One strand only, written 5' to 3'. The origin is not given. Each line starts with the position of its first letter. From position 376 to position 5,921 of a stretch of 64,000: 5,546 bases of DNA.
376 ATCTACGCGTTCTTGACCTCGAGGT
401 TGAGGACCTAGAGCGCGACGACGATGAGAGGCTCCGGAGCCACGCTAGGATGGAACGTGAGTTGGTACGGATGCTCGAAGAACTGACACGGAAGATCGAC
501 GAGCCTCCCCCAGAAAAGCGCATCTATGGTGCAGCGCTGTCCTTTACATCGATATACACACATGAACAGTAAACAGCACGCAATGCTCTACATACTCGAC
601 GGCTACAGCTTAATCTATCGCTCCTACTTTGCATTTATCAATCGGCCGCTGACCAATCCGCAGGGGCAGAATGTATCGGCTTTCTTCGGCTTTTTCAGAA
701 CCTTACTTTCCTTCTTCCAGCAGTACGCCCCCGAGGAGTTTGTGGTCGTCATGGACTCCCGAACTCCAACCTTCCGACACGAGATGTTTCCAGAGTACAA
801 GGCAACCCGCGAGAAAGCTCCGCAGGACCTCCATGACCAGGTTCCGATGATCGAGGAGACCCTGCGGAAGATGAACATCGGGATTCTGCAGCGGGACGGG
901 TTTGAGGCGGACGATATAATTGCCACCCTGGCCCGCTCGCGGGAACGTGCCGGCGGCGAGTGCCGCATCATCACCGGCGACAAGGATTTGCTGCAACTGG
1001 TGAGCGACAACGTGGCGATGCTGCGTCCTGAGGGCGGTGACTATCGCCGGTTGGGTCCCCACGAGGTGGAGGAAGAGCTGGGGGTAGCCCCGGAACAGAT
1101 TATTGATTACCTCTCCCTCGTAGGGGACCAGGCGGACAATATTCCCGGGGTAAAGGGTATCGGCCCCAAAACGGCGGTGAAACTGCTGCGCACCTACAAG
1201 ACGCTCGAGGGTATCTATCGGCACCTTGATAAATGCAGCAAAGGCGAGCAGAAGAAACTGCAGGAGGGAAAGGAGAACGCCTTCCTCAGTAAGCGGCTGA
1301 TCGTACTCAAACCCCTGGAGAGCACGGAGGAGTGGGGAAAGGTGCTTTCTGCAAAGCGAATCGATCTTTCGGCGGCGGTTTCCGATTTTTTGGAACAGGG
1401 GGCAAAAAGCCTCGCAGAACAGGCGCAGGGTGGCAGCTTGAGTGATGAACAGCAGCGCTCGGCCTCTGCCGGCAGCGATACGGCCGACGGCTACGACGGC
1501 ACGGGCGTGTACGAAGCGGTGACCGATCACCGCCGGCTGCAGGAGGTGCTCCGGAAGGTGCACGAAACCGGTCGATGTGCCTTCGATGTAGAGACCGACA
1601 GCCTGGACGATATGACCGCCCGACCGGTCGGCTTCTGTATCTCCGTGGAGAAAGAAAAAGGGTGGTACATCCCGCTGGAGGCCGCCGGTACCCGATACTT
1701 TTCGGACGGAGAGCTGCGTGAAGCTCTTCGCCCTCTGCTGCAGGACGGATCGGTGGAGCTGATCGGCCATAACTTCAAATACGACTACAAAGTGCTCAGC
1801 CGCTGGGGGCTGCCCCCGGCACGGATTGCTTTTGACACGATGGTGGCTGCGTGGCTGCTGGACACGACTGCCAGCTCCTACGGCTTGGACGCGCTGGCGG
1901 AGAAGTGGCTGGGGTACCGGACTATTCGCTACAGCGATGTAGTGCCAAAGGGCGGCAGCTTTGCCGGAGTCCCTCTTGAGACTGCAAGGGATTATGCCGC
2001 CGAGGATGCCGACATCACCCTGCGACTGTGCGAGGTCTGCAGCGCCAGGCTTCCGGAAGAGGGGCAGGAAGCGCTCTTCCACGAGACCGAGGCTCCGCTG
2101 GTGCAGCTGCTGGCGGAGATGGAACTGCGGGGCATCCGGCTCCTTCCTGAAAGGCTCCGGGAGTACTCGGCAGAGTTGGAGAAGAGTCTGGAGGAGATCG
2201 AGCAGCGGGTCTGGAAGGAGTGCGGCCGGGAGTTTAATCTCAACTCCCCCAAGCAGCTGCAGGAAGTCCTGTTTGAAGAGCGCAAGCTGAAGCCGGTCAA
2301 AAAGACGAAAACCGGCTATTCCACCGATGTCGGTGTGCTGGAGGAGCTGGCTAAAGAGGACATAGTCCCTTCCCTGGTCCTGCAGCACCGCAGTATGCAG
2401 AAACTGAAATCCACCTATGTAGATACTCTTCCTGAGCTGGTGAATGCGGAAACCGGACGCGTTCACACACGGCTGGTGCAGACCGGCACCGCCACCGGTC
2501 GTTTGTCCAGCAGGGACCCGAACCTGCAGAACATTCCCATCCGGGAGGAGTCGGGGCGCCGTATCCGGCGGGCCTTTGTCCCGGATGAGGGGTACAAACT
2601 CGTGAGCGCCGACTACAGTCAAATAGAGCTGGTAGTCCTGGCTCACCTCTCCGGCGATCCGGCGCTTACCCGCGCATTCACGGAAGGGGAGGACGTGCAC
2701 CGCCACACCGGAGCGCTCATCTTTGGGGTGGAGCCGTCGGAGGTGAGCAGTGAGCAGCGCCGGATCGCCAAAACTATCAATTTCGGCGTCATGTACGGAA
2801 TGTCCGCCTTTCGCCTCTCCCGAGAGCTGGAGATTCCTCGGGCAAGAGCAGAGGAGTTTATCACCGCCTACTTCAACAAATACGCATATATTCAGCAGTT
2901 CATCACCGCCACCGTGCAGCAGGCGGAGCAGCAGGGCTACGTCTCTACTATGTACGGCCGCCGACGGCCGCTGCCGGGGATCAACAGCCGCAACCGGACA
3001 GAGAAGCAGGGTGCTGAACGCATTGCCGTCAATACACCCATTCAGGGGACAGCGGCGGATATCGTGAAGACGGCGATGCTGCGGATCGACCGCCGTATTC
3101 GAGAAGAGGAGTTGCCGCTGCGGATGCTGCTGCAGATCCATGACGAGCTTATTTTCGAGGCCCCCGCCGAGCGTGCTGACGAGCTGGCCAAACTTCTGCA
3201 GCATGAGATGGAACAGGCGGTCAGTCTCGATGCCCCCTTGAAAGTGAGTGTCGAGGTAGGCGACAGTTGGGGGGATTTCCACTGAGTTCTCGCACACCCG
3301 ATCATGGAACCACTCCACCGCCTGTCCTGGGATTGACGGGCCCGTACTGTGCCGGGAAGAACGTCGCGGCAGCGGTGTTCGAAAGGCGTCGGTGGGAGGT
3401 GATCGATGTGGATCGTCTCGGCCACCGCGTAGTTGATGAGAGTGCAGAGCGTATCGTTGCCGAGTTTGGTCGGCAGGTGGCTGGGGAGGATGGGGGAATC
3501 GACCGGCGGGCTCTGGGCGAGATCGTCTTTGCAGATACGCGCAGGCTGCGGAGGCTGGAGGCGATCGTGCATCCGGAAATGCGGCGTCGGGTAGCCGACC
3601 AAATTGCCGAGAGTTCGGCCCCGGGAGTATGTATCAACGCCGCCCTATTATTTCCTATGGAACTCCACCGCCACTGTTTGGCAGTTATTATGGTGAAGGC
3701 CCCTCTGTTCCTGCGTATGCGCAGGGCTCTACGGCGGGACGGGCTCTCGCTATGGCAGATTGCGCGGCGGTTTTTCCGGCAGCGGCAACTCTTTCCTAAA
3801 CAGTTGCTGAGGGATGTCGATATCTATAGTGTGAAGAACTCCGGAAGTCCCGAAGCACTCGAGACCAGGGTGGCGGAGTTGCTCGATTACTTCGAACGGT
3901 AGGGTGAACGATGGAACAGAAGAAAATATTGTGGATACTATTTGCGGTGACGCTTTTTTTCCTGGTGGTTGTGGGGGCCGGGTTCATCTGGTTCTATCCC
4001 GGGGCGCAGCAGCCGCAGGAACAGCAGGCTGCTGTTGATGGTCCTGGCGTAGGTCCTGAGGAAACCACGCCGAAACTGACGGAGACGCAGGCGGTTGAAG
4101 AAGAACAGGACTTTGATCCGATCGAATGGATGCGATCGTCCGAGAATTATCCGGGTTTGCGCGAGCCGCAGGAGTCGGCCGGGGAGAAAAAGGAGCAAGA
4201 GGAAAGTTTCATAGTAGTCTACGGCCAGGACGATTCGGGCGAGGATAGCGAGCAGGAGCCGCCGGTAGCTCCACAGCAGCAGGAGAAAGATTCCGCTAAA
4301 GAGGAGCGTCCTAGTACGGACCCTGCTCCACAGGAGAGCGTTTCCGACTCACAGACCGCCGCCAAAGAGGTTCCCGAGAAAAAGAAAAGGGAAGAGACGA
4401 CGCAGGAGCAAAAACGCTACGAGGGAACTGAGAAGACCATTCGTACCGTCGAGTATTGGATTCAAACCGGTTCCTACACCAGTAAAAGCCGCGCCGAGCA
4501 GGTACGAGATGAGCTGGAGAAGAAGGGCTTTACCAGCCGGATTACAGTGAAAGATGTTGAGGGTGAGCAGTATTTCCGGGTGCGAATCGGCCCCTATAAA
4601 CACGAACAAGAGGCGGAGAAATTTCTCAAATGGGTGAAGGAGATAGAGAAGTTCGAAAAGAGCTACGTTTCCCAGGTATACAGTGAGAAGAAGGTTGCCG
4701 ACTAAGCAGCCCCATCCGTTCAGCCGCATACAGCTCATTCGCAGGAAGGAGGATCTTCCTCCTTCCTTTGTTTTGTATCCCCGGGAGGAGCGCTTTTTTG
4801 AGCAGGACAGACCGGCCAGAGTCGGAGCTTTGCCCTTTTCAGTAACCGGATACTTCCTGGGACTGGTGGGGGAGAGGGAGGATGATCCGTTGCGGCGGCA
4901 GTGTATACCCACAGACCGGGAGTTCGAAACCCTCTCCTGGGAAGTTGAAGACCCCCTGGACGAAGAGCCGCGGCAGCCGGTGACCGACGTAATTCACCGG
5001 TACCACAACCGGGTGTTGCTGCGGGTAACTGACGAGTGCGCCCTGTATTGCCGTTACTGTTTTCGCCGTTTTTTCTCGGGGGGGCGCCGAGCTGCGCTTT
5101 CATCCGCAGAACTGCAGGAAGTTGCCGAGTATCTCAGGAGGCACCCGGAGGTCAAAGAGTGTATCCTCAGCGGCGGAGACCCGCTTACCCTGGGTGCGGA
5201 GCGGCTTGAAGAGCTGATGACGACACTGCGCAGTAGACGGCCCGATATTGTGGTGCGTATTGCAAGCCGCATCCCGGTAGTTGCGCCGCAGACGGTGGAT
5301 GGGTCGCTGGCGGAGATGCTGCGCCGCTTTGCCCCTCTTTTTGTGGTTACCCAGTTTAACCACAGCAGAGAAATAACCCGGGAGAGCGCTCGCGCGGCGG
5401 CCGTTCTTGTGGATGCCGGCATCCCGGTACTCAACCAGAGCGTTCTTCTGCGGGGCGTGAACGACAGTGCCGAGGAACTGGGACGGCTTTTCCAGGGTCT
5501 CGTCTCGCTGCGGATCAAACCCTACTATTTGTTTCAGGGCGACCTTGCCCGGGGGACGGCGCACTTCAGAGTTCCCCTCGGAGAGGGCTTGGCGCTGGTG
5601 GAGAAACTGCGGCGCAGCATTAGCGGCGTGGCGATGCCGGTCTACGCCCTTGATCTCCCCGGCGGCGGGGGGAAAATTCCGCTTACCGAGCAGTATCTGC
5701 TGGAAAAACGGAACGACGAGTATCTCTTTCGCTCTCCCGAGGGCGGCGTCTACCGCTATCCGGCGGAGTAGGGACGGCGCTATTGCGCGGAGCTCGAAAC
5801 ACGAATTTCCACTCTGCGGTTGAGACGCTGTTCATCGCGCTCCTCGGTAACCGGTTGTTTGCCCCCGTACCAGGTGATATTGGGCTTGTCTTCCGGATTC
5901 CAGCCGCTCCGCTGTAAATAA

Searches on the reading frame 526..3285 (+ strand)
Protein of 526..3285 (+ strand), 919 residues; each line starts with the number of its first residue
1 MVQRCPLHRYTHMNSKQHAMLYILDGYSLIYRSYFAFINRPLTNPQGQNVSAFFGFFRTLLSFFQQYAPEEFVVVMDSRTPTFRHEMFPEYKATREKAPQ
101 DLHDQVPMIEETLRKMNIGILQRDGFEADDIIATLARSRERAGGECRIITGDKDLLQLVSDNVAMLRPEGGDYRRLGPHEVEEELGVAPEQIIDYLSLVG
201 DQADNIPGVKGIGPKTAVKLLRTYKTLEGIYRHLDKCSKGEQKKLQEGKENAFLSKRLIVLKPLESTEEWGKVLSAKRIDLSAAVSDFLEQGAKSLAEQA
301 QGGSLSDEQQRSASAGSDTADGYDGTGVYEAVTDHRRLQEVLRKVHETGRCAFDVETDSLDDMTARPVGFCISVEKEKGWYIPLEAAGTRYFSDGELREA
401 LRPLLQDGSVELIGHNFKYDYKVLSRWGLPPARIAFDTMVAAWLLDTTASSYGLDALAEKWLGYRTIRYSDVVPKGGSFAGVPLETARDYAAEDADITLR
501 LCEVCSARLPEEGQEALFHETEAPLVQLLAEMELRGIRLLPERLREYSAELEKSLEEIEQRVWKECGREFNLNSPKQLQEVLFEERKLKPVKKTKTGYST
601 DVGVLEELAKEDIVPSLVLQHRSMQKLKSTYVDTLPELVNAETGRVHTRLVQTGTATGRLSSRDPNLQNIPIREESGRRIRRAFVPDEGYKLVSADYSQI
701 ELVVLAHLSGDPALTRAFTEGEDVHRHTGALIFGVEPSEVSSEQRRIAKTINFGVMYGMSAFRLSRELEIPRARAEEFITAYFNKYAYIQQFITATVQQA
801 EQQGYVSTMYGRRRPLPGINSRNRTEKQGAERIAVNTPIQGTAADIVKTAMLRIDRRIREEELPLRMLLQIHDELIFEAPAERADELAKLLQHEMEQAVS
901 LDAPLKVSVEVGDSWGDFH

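Call 16: search_protein_families(library=pfam, proteins=[window:526-3285:+], max_evalue=0.0001)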
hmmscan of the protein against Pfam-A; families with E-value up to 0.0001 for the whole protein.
window:526-3285:+ (919 aa): 5 families
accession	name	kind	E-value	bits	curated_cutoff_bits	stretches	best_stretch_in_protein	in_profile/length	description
PF00476.26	DNA_pol_A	-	3.4e-161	536.9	34.3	1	542-917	2-381/381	DNA polymerase family A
PF02739.22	5_3_exonuc_N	-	8.1e-55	185.4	34.3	1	21-186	2-164/164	5'-3' exonuclease, N-terminal resolvase-like domain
PF01612.26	DNA_pol_A_exo1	-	1e-29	104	23.6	1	329-503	1-166/173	3'-5' exonuclease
PF01367.25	5_3_exonuc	-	2.3e-27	95.8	40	1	187-262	1-77/97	5'-3' exonuclease, C-terminal SAM fold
PF22619.2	DNA_polI_exo1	-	3.8e-06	27.2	27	1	360-473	8-111/140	DNA polymerase I, ribonuclease H-like domain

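Call 44: find_encoding_contigs(protein=window:526-3285:+, flank=10000, max_places=2)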
Protein window:526-3285:+ (919 aa): no gene with exactly this product is on record in the collection.

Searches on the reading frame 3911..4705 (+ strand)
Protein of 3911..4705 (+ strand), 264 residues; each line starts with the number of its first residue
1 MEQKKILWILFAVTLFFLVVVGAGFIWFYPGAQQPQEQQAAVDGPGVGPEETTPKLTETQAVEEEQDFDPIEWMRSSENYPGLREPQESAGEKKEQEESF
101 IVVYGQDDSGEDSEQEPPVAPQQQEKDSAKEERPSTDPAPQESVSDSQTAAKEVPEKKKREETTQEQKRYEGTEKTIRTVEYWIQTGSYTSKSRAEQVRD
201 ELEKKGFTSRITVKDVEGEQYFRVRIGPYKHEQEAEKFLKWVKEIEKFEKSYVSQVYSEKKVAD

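Call 38: search_protein_families(library=pfam, proteins=[window:3911-4705:+], max_evalue=0.0001)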
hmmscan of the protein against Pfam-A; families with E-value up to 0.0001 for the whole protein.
window:3911-4705:+ (264 aa): 1 family
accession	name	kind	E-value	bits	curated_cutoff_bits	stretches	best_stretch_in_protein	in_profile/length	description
PF05036.18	SPOR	-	1.9e-15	57.4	21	1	182-243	5-65/76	SPOR domain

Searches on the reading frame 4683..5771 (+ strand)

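Call 38: search_protein_families(library=pfam, proteins=[window:4683-5771:+], max_evalue=0.0001)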
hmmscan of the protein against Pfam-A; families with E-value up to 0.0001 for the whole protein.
window:4683-5771:+ (362 aa): 3 families
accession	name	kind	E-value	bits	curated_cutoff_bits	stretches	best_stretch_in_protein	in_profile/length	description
PF04055.27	Radical_SAM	-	1.4e-12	48.6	29.5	1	115-266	3-162/166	Radical SAM superfamily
PF12544.13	LAM_C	-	7.7e-10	39.4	26.7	1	306-360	1-55/127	Lysine-2,3-aminomutase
PF13353.11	Fer4_12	-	8.7e-06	26.5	22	1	110-190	7-87/137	4Fe-4S single cluster domain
